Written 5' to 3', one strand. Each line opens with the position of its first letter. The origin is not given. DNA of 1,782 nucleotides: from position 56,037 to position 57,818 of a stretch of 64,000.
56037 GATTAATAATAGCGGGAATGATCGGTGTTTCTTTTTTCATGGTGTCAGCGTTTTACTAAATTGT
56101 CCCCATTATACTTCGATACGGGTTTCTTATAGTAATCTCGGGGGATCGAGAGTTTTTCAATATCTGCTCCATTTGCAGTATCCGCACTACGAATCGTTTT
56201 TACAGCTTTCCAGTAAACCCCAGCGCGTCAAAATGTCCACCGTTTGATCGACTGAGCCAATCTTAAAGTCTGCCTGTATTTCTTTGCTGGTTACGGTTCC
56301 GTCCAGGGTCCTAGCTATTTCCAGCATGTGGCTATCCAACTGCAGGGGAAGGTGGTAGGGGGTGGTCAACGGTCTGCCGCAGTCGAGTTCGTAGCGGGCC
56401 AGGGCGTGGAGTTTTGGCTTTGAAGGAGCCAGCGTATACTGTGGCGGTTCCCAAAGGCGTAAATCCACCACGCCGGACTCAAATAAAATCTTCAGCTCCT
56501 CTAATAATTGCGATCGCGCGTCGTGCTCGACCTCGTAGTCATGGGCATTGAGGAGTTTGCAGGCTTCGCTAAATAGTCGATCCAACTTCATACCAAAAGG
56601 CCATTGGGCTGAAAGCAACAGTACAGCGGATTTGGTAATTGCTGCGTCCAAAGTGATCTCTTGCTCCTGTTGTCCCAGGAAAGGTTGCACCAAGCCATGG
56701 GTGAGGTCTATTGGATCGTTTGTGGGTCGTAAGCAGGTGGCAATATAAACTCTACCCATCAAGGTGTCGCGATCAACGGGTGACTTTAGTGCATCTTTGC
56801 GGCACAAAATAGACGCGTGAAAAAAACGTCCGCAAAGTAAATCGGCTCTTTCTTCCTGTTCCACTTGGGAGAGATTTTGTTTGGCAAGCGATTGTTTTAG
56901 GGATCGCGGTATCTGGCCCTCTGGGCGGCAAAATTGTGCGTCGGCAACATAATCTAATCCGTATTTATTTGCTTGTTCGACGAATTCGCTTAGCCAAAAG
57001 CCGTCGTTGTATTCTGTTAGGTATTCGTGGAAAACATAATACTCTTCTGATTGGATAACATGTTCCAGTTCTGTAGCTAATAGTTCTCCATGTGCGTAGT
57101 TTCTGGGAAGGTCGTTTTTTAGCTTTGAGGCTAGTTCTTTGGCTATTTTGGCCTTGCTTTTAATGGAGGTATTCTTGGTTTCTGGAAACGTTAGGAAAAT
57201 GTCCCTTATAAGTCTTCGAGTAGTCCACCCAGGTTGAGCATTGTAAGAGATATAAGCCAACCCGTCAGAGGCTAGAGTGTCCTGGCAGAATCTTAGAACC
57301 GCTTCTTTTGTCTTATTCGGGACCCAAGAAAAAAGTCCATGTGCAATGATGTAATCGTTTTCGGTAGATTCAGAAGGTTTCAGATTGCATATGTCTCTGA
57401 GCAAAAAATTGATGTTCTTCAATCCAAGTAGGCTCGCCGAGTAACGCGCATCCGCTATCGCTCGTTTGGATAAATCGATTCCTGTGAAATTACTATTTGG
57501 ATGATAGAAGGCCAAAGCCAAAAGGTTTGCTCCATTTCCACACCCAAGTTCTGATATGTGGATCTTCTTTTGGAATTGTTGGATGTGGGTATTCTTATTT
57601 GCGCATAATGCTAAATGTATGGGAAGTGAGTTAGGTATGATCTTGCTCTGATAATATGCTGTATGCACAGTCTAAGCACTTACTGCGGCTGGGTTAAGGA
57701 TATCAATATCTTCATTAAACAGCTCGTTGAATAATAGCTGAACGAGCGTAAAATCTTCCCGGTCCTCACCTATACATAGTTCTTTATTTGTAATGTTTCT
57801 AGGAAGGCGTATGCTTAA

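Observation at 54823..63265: Orphan vgrG island of the vgrG1b type carrying extra cargo genes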

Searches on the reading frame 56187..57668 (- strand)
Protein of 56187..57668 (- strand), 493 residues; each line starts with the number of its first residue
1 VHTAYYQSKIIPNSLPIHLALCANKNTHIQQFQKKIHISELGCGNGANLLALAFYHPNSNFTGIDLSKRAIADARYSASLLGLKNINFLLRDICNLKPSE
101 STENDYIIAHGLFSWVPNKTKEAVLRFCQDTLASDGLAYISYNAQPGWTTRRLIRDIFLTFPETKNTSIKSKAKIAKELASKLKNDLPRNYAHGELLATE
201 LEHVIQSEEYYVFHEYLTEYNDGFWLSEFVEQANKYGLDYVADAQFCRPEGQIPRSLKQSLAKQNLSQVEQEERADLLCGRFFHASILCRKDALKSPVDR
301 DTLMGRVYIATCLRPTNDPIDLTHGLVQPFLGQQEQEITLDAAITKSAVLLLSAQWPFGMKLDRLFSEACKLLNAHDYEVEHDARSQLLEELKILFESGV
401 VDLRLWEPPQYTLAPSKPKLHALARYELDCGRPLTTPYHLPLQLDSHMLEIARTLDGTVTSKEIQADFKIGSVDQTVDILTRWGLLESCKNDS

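Call 3: search_protein_families(library=pfam, proteins=[window:56187-57668:-], max_evalue=0.01)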
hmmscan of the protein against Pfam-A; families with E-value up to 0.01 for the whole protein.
window:56187-57668:- (493 aa): 9 families
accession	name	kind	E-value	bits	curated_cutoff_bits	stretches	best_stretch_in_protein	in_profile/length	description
PF13847.12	Methyltransf_31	-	3.3e-14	53.3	27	1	34-144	3-113/145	Methyltransferase domain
PF13649.12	Methyltransf_25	-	1.2e-13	52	27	1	39-136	2-97/97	Methyltransferase domain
PF08242.18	Methyltransf_12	-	9.9e-13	49.1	30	1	40-137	2-97/98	Methyltransferase domain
PF10119.14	MethyTransf_Reg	-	2.1e-12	48.1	25.5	1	209-290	2-84/84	Predicted methyltransferase regulatory domain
PF08241.18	Methyltransf_11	-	2.9e-10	41.1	21.2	1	40-140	2-95/95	Methyltransferase domain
PF02390.23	Methyltransf_4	-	2.9e-07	30.5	24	1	38-94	5-61/173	Putative methyltransferase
PF13489.12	Methyltransf_23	-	8.5e-05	22.8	27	1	35-163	23-138/164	Methyltransferase domain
PF05175.20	MTS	-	0.00017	21.8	23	1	33-118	28-113/170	Methyltransferase small domain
PF21782.3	PKMT_2nd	-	0.0051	17.6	27.8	0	417-467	2-53/98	PKMT, C-terminal winged helix domain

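Call 4: search_protein_families(library=ncbifam, proteins=[window:56187-57668:-], max_evalue=0.01)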
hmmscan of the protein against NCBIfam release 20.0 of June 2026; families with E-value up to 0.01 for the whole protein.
window:56187-57668:- (493 aa): 25 families
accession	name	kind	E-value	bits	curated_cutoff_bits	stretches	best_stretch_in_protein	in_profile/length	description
TIGR00091.1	TIGR00091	equivalog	6e-12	45.3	112.65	1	29-98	12-80/194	tRNA (guanosine(46)-N7)-methyltransferase TrmB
NF043040.1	corrin_prot_MT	hypoth_equivalog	5.1e-09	35.9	180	1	29-157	35-164/216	corrinoid protein-associated methyltransferase CpaM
TIGR00536.1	hemK_fam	subfamily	6.1e-09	35.4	115.5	1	21-95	101-176/286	HemK family protein methyltransferase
NF002463.0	PRK01683.1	equivalog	1.1e-08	35.1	297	1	33-206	30-194/258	trans-aconitate 2-methyltransferase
NF001080.0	PRK00121.2-2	equivalog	3.5e-08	32.9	132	1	30-96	40-108/224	tRNA (guanosine(46)-N7)-methyltransferase TrmB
TIGR03534.1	RF_mod_PrmC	equivalog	4.1e-08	33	199.1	1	33-109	87-162/253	peptide chain release factor N(5)-glutamine methyltransferase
TIGR01983.1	UbiG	equivalog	4.9e-08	32.6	102.95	1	30-141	46-152/228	bifunctional 2-polyprenyl-6-hydroxyphenol methylase/3-demethylubiquinol 3-O-methyltransferase UbiG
TIGR02072.1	BioC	equivalog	1.5e-07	31.5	184.95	1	30-142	28-134/244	malonyl-ACP O-methyltransferase BioC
NF010703.0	PRK14103.1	equivalog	6.1e-07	29.1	320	1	35-128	30-113/256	trans-aconitate 2-methyltransferase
TIGR02085.1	meth_trns_rumB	equivalog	9.8e-07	28.1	429.5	1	21-108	221-305/374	23S rRNA (uracil(747)-C(5))-methyltransferase RlmC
NF047649.1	MTase_UXPK_star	exception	4.1e-06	26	460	1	38-121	81-164/283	methyltransferase/UXPK-star double selenoprotein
NF041536.1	ArsM_DUF2284_UU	exception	4.5e-06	25.3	575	1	29-121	71-163/459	arsenite methyltransferase/DUF2284 domain selenoprotein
NF008823.0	PRK11873.1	subfamily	6.1e-06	25.9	263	1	19-136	62-177/272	arsenite methyltransferase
NF041537.1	ArsM_AhpD_UU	exception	9.8e-06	24.6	510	1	34-121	76-163/345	arsenite methyltransferase/AhpD domain selenoprotein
NF010719.0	PRK14121.1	equivalog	3.2e-05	23.1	402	1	27-92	116-180/396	tRNA (guanosine(46)-N7)-methyltransferase TrmB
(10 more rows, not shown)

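Call 8: find_encoding_contigs(protein=window:56187-57668:-, flank=10000, max_places=6)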
Protein window:56187-57668:- (493 aa): 3 contigs read that carry it; 2 places shown.
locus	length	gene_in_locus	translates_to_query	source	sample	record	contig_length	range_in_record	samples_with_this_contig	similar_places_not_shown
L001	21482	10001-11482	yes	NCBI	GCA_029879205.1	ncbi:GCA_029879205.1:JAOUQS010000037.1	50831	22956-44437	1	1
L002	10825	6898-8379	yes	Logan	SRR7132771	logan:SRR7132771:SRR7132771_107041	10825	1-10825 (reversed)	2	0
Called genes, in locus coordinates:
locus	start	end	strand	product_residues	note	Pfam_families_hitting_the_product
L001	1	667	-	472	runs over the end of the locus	PF02788:RuBisCO_large_N, PF00016:RuBisCO_large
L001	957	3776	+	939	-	PF08447:PAS_3, PF00989:PAS, PF08448:PAS_4, PF13426:PAS_9, PF00512:HisKA, PF02518:HATPase_c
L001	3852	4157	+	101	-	-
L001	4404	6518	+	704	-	PF05954:Phage_GPD, PF04717:Phage_base_V, PF22178:Gp5_trimer_C, PF06715:Gp5_C (faint)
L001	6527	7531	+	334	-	PF09937:DUF2169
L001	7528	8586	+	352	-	PF00109:ketoacyl-synt (weak)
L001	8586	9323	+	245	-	PF13665:Tox-PAAR-like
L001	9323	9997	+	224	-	-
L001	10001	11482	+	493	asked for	PF02390:Methyltransf_4 (weak), PF08241:Methyltransf_11, PF08242:Methyltransf_12, PF13649:Methyltransf_25, PF13847:Methyltransf_31, PF10119:MethyTransf_Reg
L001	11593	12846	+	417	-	PF13646:HEAT_2 (faint)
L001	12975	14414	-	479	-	-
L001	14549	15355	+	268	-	PF20112:DUF6502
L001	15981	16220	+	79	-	PF03693:ParD_antitoxin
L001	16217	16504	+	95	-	PF05016:ParE_toxin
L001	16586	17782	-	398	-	PF00999:Na_H_Exchanger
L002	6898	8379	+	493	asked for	PF02390:Methyltransf_4 (weak), PF08241:Methyltransf_11, PF08242:Methyltransf_12, PF13649:Methyltransf_25, PF13847:Methyltransf_31, PF10119:MethyTransf_Reg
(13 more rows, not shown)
